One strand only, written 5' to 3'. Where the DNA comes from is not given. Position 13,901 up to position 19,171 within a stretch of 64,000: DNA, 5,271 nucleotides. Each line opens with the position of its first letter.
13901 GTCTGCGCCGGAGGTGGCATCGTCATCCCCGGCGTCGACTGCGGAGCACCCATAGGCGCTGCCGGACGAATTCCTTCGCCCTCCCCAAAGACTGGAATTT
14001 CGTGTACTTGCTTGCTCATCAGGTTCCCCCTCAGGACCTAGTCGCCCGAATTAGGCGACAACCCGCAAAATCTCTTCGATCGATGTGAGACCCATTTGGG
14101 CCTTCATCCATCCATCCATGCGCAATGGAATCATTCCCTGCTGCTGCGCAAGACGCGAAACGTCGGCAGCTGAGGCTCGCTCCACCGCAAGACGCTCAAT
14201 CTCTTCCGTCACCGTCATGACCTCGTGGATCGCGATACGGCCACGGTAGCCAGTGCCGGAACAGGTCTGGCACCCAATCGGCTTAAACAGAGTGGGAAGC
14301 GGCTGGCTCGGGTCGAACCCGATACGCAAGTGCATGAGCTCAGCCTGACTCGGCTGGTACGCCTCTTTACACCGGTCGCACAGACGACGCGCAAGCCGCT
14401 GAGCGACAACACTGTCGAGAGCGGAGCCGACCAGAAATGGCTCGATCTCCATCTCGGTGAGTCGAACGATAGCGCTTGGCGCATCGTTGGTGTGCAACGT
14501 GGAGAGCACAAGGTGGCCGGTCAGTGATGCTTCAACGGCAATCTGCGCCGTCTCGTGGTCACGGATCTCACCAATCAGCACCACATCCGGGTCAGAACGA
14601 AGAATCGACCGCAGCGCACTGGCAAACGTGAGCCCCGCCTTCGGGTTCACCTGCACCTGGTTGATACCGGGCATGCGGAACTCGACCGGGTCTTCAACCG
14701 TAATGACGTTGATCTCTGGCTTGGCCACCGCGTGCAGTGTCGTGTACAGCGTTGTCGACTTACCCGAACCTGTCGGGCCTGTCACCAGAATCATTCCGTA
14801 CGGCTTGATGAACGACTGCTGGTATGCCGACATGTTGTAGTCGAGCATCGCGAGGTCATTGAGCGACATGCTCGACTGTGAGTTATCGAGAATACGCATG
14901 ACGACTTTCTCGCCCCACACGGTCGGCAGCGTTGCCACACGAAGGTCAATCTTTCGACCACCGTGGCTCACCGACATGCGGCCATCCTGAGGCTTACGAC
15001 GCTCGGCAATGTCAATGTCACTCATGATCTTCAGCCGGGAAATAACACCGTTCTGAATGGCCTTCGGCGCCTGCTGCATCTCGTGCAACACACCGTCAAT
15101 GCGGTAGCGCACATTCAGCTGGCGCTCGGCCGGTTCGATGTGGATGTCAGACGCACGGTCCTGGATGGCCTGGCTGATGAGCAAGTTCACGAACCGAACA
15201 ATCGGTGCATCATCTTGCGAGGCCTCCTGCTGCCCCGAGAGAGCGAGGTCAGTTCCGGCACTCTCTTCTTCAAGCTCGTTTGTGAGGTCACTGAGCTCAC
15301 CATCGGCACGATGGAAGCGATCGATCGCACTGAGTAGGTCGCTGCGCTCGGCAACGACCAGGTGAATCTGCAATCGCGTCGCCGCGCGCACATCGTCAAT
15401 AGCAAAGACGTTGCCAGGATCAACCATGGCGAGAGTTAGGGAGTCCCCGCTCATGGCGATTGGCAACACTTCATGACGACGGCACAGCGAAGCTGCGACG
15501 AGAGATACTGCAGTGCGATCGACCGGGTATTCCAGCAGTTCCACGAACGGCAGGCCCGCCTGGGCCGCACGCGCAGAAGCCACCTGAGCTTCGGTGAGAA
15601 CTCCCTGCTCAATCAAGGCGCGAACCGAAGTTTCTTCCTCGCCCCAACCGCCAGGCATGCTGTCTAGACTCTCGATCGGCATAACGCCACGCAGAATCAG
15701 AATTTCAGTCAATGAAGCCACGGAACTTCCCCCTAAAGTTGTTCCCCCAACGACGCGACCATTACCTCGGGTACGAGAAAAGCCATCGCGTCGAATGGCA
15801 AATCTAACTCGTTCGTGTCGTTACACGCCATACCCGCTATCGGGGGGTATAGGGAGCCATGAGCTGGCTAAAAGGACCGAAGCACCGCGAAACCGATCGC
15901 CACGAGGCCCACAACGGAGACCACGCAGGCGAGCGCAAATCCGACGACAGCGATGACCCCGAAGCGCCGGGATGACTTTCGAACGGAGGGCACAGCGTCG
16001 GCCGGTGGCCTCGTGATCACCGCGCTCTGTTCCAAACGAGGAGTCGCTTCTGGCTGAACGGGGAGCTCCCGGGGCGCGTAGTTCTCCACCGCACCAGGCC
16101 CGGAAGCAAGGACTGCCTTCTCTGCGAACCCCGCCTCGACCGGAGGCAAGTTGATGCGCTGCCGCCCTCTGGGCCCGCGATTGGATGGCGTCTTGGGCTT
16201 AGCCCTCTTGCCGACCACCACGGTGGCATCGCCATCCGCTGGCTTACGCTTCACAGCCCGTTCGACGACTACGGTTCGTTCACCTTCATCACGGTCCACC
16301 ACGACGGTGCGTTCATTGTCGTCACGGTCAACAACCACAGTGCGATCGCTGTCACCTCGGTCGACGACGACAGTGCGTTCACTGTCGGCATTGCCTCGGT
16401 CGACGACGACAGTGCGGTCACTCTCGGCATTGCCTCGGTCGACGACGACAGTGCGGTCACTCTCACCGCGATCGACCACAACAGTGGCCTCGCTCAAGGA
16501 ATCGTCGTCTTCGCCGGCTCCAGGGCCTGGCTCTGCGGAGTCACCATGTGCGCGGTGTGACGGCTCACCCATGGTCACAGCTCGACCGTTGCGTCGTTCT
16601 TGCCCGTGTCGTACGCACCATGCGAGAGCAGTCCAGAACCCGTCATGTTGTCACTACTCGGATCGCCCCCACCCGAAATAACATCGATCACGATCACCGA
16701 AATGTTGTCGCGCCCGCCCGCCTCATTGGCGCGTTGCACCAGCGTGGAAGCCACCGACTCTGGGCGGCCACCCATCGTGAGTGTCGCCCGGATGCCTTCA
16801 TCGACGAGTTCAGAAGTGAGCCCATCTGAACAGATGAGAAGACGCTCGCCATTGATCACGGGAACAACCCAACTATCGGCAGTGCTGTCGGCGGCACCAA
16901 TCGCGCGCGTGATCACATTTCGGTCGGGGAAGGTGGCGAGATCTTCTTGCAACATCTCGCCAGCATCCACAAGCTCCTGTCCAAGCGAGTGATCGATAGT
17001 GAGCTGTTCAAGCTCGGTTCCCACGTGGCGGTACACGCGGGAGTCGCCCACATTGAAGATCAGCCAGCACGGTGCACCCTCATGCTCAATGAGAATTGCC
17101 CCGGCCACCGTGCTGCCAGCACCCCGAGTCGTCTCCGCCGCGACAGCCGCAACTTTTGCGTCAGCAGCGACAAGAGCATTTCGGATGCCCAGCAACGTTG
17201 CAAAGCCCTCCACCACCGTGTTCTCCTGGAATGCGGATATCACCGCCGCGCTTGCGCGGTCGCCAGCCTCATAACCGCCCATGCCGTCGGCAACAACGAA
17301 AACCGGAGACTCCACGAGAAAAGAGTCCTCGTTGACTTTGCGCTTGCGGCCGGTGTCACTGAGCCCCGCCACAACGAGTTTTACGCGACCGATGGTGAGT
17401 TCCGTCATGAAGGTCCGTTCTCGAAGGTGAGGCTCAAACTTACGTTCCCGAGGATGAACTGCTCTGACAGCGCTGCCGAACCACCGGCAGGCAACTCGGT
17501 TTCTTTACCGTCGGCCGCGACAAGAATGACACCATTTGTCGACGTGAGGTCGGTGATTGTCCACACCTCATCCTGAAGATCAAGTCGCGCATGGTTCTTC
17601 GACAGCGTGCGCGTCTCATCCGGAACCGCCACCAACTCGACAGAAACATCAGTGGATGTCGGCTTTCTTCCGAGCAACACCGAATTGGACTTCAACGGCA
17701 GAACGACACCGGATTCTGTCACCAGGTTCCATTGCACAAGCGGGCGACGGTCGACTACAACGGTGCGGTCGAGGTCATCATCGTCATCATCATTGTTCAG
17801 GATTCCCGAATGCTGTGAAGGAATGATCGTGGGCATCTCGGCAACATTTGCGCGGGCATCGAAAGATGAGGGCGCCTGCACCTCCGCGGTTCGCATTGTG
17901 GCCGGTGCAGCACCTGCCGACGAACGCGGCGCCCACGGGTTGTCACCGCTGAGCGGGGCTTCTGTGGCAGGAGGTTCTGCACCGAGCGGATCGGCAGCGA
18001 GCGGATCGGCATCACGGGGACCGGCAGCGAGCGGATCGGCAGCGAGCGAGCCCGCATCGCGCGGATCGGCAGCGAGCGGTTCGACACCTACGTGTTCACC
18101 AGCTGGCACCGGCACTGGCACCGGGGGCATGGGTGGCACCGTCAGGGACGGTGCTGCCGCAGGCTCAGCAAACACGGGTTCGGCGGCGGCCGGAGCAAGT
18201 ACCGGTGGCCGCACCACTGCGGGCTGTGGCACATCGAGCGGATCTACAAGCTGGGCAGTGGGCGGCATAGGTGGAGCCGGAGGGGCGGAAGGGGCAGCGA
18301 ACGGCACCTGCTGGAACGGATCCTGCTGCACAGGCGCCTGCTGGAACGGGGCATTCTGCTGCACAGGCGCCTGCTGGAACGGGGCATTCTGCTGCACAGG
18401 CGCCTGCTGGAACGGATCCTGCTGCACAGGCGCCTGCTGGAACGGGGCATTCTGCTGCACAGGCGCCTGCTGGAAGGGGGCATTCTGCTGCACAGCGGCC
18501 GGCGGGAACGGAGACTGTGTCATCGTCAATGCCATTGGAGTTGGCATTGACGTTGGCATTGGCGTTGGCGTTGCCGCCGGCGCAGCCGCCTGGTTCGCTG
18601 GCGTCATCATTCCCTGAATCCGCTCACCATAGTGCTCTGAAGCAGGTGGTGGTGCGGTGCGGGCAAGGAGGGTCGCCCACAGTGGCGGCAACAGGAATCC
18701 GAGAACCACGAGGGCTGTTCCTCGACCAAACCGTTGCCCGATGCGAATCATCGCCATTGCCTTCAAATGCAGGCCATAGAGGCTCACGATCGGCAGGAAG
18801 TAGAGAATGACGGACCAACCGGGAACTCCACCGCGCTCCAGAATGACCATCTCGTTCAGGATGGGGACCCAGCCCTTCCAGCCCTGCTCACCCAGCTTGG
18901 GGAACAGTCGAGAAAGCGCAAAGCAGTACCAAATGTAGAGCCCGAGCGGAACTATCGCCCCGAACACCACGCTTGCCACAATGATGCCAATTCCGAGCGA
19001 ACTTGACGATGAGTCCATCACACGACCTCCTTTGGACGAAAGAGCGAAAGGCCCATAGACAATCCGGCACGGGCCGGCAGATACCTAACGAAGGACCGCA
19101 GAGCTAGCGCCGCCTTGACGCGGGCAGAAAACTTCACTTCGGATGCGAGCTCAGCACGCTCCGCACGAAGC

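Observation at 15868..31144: Kinase / giant surface protein / MoxR-DUF58-pseudoTGase / FHA / PP2C / (TVVV)x8: a tightly coupled, functionally undescribed envelope module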

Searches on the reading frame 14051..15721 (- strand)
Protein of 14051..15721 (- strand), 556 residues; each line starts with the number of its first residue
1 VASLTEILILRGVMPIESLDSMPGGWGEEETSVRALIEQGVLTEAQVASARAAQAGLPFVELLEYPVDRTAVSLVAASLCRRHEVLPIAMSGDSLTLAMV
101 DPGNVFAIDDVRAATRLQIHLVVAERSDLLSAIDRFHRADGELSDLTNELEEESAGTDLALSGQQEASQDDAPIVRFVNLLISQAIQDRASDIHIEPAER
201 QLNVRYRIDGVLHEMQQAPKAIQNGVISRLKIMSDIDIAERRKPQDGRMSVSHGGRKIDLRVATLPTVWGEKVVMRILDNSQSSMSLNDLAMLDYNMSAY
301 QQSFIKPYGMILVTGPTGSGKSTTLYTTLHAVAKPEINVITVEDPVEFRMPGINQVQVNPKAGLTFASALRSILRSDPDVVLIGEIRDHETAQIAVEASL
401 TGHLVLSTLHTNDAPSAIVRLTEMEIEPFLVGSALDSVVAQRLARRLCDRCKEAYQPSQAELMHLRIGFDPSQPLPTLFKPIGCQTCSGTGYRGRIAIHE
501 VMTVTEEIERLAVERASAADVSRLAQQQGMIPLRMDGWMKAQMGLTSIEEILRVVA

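Call 5: search_protein_families(library=pfam, proteins=[window:14051-15721:-], max_evalue=0.01)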
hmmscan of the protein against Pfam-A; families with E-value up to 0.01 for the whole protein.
window:14051-15721:- (556 aa): 7 families
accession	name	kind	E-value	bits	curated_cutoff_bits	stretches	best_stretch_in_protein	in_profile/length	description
PF00437.27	T2SSE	-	1.5e-137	458.7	24.9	1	168-553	2-370/370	Type II/IV secretion system protein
PF05157.20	MshEN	-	6.5e-23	81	23.1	1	56-140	2-87/90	MshEN domain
PF25199.1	nSTAND_NTPase5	-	1.7e-06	28.4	34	1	308-351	41-85/145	Novel STAND NTPase 5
PF20720.3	nSTAND3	-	1.7e-05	25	27.2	1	305-348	14-57/155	Novel STAND NTPase 3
PF13555.12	AAA_29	-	0.00041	20.5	27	1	301-325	15-39/61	P-loop containing region of AAA domain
PF13191.12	AAA_16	-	0.0008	20.4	32.6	1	308-356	24-64/167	AAA ATPase domain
PF13401.12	AAA_22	-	0.0013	19.5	27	0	309-345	6-42/130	AAA domain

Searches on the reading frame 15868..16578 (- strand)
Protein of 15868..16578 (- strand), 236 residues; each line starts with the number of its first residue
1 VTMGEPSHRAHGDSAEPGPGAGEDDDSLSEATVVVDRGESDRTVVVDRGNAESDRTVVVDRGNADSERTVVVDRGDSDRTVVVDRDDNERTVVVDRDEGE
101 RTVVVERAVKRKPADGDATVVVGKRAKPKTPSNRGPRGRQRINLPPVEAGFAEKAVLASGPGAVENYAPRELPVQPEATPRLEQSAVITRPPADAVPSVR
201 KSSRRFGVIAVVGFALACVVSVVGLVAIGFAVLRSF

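Call 4: search_protein_families(library=pfam, proteins=[window:15868-16578:-], max_evalue=0.01)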
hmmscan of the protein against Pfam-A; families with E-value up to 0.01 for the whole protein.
window:15868-16578:- (236 aa): 0 families

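Call 60: find_homologous_proteins(query=window:15868-16578:-, max_evalue=0.01)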
Query window:15868-16578:- (236 aa): 133 proteins with E <= 0.01 among 8000 candidates; the best 120 are listed.
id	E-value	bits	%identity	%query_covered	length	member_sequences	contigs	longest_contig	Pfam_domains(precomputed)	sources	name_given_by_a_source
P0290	2.2e-140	484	100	99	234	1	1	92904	-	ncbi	-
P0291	1.4e-97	344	71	99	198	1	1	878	-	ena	-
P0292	4.4e-68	247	59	100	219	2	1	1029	-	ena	-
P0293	1.2e-66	243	60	100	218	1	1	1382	-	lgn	-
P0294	1.5e-55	206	53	99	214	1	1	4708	-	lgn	-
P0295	4.8e-54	202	62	84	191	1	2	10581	-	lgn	-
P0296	1.3e-50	190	58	84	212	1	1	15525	-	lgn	-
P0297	1.1e-49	187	55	79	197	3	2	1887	-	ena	-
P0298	1.6e-49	187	51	99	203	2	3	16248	-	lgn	-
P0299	1.1e-46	177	50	93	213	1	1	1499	-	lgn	-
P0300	3.5e-41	159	56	82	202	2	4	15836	-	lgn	-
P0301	2.1e-37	147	61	58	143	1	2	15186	-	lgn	-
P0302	1.9e-32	131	49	83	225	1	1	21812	-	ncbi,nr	ncbi:MAG: hypothetical protein KF680_09955 [Cryobacterium sp.]|nr:hypothetical protein [Cryobacteriu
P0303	2.8e-31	127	48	72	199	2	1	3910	-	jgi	jgi:hypothetical protein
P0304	3.1e-30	124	48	83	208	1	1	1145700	-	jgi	-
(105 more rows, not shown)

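Call 69: search_protein_families(library=ncbifam, proteins=[window:15868-16578:-], max_evalue=0.01)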
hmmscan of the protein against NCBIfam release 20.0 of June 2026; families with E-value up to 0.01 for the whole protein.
window:15868-16578:- (236 aa): 0 families

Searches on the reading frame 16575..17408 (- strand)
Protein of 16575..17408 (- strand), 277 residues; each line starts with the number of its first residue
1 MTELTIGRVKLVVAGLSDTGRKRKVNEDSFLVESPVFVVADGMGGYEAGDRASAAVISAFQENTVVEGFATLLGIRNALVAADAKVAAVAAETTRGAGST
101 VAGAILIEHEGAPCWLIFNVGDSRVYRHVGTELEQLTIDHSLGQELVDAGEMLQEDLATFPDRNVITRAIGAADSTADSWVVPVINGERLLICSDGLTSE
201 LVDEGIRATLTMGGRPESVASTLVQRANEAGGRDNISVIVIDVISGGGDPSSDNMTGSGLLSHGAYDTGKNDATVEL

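Call 4: search_protein_families(library=pfam, proteins=[window:16575-17408:-], max_evalue=0.01)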
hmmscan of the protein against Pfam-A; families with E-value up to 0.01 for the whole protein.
window:16575-17408:- (277 aa): 3 families
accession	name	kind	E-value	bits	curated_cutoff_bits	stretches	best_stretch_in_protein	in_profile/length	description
PF13672.11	PP2C_2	-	3.1e-08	33.8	24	1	22-204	8-181/209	Protein phosphatase 2C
PF00481.26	PP2C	-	0.0016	18.6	20.3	0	33-141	33-141/255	Protein phosphatase 2C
PF07228.17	SpoIIE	-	0.0083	16.5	25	0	170-243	105-191/192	Stage II sporulation protein E (SpoIIE)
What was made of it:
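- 16575..17408 (-): PP2C Ser/Thr phosphatase (EsrF/PrpC-like), 277 aa. PP2C_2 (call 4).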

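Call 69: search_protein_families(library=ncbifam, proteins=[window:16575-17408:-], max_evalue=0.01)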
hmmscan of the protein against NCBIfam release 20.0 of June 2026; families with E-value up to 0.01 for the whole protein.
window:16575-17408:- (277 aa): 2 families
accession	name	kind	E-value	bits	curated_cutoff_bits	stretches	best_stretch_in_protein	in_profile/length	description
NF033484.1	Stp1_PP2C_phos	equivalog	1.1e-53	182.1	230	1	17-241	2-231/232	Stp1/IreP family PP2C-type Ser/Thr phosphatase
NF011149.0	PRK14559.1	equivalog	1.2e-24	87.1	374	1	9-242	370-630/642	serine/threonine phosphatase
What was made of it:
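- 16575..17408 (-): Stp1-type NCBIfam model 1.1e-53, below its cut-off (call 69).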

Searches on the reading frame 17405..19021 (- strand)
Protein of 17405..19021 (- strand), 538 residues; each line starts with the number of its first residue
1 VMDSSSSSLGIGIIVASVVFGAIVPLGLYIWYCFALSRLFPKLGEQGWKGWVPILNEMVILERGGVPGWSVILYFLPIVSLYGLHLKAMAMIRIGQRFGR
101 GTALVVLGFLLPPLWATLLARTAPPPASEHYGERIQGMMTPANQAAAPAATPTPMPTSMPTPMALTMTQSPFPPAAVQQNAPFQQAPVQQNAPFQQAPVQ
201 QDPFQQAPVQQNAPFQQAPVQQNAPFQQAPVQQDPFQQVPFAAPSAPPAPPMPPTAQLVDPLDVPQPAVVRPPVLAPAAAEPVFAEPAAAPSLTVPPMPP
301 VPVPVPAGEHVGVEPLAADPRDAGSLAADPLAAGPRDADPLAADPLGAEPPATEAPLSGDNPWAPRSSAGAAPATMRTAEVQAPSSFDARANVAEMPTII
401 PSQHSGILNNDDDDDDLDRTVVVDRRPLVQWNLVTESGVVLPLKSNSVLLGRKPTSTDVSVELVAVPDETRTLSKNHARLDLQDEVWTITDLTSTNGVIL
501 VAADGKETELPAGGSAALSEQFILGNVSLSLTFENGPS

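Call 4: search_protein_families(library=pfam, proteins=[window:17405-19021:-], max_evalue=0.01)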
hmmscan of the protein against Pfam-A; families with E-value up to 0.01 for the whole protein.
window:17405-19021:- (538 aa): 3 families
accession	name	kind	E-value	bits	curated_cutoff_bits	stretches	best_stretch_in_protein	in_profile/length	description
PF18936.5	DUF5684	-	9.4e-11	42.6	27.4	1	48-121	1-72/81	Family of unknown function (DUF5684)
PF00498.31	FHA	-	2e-06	28.6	20.7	1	449-500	2-46/67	FHA domain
PF16697.10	Yop-YscD_cpl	-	2.4e-05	24.9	33.2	1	436-506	7-69/94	Inner membrane component of T3SS, cytoplasmic domain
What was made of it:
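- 17405..19021 (-): Membrane FHA protein (EsrG-type), 538 aa: DUF5684 with 3 TM segments, a repeat-rich disordered region, the motif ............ (nt 17747-17770), then the FHA domain. DUF5684 9.4e-11 and FHA 2e-6 (call 4).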

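Call 69: search_protein_families(library=ncbifam, proteins=[window:17405-19021:-], max_evalue=0.01)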
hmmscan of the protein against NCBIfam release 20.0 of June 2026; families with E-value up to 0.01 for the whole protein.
window:17405-19021:- (538 aa): 2 families
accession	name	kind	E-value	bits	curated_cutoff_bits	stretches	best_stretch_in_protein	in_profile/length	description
NF049868.1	FhaB_Rv0019c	equivalog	2.6e-07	30.8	125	1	437-500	77-132/158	FHA domain-containing protein FhaB/FipA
TIGR03354.1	VI_FHA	hypoth_equivalog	0.00018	21.5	120.25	1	465-519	37-87/420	type VI secretion system-associated FHA domain protein TagH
